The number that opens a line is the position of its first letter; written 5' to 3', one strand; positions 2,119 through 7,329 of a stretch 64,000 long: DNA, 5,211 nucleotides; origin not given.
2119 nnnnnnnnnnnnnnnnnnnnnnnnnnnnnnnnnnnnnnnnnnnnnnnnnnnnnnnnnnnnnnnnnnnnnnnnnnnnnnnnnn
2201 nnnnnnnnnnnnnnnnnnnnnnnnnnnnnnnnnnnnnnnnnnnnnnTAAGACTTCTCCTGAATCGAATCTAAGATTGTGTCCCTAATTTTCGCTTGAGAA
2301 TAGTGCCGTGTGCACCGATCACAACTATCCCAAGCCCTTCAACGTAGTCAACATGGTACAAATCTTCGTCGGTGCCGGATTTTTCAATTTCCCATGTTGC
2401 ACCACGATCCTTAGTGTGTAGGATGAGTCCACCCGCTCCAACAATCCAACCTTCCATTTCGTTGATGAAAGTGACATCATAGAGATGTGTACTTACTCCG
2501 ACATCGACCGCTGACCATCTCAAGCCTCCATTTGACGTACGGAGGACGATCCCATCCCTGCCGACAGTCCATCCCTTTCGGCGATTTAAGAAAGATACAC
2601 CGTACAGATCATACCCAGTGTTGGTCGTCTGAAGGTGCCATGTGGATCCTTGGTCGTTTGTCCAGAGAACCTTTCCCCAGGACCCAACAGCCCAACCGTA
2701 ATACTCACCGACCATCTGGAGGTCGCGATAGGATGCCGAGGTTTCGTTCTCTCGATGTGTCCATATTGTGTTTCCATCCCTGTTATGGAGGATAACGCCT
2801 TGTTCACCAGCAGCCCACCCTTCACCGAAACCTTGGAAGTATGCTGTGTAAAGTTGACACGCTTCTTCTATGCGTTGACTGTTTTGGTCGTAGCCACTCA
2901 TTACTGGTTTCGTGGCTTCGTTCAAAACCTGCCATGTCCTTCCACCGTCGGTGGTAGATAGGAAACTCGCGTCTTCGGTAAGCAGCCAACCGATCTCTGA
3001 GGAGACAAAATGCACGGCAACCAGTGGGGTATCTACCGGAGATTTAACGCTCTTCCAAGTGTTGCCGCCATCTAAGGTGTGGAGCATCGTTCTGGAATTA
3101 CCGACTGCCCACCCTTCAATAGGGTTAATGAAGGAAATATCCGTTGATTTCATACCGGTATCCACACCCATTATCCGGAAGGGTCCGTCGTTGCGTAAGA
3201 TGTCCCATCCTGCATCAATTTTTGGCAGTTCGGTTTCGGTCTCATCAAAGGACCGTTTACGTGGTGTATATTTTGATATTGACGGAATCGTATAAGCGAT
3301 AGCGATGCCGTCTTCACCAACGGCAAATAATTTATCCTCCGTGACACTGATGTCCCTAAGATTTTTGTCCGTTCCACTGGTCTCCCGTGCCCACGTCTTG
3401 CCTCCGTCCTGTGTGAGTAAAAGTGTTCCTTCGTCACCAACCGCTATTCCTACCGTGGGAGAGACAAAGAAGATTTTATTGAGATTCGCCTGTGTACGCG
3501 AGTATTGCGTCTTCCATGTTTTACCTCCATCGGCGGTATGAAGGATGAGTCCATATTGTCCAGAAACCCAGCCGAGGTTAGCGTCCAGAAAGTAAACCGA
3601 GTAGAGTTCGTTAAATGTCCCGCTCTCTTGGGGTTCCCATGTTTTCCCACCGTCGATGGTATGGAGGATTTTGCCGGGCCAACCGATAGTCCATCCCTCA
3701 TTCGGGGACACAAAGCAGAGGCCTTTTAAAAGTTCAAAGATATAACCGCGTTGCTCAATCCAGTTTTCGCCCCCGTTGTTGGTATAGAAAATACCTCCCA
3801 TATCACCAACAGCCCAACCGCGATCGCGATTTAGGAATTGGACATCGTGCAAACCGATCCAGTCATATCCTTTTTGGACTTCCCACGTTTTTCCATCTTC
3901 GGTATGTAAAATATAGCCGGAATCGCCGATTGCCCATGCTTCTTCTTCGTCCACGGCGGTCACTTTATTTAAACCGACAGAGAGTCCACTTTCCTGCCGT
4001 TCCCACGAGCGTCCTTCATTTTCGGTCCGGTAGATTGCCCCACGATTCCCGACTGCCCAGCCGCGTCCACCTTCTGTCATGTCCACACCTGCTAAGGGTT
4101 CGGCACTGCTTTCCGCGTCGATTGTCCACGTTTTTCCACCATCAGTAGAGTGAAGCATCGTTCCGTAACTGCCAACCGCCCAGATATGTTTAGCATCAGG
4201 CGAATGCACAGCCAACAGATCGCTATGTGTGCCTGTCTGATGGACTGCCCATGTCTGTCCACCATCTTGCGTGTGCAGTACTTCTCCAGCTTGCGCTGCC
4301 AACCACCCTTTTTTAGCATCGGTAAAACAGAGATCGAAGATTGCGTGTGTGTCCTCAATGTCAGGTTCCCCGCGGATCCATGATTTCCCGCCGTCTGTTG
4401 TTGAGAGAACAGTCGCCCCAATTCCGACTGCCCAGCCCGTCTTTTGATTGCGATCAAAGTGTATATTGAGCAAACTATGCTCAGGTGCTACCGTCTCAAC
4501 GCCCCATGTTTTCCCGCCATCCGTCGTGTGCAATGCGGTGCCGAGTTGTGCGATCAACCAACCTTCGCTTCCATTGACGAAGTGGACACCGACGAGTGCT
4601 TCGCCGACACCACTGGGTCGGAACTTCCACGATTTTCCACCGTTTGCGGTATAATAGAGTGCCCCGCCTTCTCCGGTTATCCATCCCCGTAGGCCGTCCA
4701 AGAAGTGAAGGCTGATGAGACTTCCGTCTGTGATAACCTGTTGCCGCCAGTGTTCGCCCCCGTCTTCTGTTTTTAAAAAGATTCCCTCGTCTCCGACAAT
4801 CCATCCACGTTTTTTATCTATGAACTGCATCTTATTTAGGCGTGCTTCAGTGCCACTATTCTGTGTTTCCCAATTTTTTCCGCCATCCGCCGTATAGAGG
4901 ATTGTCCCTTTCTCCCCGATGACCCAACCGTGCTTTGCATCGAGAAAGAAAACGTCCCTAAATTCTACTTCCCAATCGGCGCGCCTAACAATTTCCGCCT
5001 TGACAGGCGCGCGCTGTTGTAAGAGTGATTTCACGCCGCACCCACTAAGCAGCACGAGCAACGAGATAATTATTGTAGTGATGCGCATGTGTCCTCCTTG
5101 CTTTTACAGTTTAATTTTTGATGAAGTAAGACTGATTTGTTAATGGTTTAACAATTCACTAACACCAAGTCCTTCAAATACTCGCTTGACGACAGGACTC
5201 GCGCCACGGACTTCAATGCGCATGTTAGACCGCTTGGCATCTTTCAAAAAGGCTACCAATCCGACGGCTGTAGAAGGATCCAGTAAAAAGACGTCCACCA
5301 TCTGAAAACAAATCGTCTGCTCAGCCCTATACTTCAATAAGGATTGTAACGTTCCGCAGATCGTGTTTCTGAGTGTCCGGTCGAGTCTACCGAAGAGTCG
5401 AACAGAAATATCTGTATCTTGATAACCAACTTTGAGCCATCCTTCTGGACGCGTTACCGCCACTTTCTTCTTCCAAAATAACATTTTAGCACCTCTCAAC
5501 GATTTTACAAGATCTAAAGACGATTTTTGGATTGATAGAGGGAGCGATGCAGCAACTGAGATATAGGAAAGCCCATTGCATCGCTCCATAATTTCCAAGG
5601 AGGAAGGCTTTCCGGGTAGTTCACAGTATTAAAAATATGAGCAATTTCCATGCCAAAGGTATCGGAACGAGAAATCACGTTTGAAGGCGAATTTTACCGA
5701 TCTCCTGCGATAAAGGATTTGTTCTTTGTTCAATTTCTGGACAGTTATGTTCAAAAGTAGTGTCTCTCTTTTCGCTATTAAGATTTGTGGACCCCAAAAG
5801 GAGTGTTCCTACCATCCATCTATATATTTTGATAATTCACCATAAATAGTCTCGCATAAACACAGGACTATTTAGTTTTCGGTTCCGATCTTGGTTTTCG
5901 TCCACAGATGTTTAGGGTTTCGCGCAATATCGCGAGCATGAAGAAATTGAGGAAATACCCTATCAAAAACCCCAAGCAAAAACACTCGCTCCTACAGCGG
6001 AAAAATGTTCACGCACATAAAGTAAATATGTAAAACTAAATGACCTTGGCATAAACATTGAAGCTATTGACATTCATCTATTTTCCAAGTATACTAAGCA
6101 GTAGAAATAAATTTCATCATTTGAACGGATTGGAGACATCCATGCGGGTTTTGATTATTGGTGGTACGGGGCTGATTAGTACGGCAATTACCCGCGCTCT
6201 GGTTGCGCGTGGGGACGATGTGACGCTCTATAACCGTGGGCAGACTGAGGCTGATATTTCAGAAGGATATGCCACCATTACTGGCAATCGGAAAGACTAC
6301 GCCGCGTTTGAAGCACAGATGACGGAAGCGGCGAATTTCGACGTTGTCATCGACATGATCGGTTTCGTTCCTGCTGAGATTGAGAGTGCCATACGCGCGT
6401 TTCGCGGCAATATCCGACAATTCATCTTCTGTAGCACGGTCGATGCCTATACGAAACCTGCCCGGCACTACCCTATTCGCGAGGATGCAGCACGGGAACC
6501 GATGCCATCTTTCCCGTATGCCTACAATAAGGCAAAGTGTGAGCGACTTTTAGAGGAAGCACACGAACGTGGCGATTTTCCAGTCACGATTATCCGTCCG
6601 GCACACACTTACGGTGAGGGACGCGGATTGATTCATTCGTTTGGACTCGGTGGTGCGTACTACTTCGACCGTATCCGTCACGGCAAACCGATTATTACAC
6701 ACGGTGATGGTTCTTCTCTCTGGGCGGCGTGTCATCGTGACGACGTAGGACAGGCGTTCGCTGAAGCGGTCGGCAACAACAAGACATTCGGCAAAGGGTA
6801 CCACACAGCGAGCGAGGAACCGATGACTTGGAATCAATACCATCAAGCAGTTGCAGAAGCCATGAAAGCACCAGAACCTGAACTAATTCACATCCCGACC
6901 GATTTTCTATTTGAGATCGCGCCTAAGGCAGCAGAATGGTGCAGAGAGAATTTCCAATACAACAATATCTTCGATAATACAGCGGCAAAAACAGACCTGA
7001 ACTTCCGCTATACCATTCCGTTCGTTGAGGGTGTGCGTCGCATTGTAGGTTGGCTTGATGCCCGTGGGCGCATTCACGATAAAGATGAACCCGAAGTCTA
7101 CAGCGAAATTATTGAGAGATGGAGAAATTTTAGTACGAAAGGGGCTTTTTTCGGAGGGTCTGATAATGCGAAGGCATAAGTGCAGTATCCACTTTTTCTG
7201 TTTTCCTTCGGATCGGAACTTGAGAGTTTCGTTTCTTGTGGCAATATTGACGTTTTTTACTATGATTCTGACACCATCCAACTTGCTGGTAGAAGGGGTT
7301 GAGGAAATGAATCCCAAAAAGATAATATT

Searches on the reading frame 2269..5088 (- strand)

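Call 13: search_protein_families(library=pfam, proteins=[window:2269-5088:-], max_evalue=0.01)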
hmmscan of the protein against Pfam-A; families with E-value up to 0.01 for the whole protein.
window:2269-5088:- (939 aa): 6 families
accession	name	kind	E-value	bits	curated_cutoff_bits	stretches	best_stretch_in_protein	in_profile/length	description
PF14870.12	PSII_BNR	-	3.7e-103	345.4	27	13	246-364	16-139/303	Photosynthesis system II assembly factor YCF48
PF15902.12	Sortilin-Vps10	-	2.9e-26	92.7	33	3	186-289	4-118/446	Sortilin, neurotensin receptor 3,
PF02012.26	BNR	-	1.2e-21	73.5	27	0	313-322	2-11/12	BNR/Asp-box repeat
PF24316.1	Tli3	-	8.6e-05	23.3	27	0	306-325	81-101/129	T6SS Tli3 immunity protein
PF19755.4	DUF6242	-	0.00054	20.3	29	0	345-402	157-217/217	Domain of unknown function (DUF6242)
PF18358.7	Tudor_4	-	0.00054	20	25.8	0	102-132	4-36/50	Histone methyltransferase Tudor domain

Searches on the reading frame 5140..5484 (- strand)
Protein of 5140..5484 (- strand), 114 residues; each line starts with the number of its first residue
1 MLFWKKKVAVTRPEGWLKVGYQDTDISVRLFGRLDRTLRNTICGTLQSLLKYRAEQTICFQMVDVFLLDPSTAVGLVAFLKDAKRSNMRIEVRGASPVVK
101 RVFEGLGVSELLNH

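Call 13: search_protein_families(library=pfam, proteins=[window:5140-5484:-], max_evalue=0.01)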
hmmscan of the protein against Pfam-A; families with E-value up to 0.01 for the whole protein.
window:5140-5484:- (114 aa): 2 families
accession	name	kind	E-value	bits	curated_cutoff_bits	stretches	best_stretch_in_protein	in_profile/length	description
PF13466.11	STAS_2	-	8.6e-06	26.3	29.2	1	28-108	1-79/80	STAS domain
PF01740.26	STAS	-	4.8e-05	23.5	22.6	1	26-112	11-97/106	STAS domain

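Call 16: find_encoding_contigs(protein=window:5140-5484:-, flank=10000, max_places=10)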
Protein window:5140-5484:- (114 aa): no gene with exactly this product is on record in the collection.

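Call 84: search_protein_families(library=ncbifam, proteins=[window:5140-5484:-], max_evalue=0.01)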
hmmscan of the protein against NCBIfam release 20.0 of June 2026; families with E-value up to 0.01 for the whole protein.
window:5140-5484:- (114 aa): 2 families
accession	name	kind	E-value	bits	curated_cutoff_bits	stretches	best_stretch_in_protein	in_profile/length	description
TIGR02886.1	spore_II_AA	equivalog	1.2e-05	25.3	114.75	1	22-112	6-96/106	anti-sigma F factor antagonist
TIGR00377.1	ant_ant_sig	superfamily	8.6e-05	22.4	53.45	1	21-112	9-100/108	anti-sigma factor antagonist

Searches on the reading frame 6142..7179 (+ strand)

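Call 13: search_protein_families(library=pfam, proteins=[window:6142-7179:+], max_evalue=0.01)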
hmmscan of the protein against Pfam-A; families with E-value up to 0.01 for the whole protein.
window:6142-7179:+ (345 aa): 7 families
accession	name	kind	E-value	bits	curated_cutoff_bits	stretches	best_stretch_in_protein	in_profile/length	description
PF01370.27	Epimerase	-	7.8e-24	84.8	20.9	1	3-214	1-229/240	NAD dependent epimerase/dehydratase family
PF13460.12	NAD_binding_10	-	1.3e-07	32.1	27.2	1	7-159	1-149/184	NAD(P)H-binding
PF07993.18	NAD_binding_4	-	7.5e-06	25.7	20.1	1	92-158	130-209/258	Male sterility protein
PF16363.11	GDP_Man_Dehyd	-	8e-06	26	27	1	83-300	112-331/332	GDP-mannose 4,6 dehydratase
PF01073.25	3Beta_HSD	-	9e-06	25.3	22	1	87-164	104-189/280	3-beta hydroxysteroid dehydrogenase/isomerase family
PF04321.23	RmlD_sub_bind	-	7.3e-05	22.4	27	0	1-40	1-40/287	RmlD substrate binding domain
PF05368.20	NmrA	-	0.0078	16.3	27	0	2-99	4-107/298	NmrA-like family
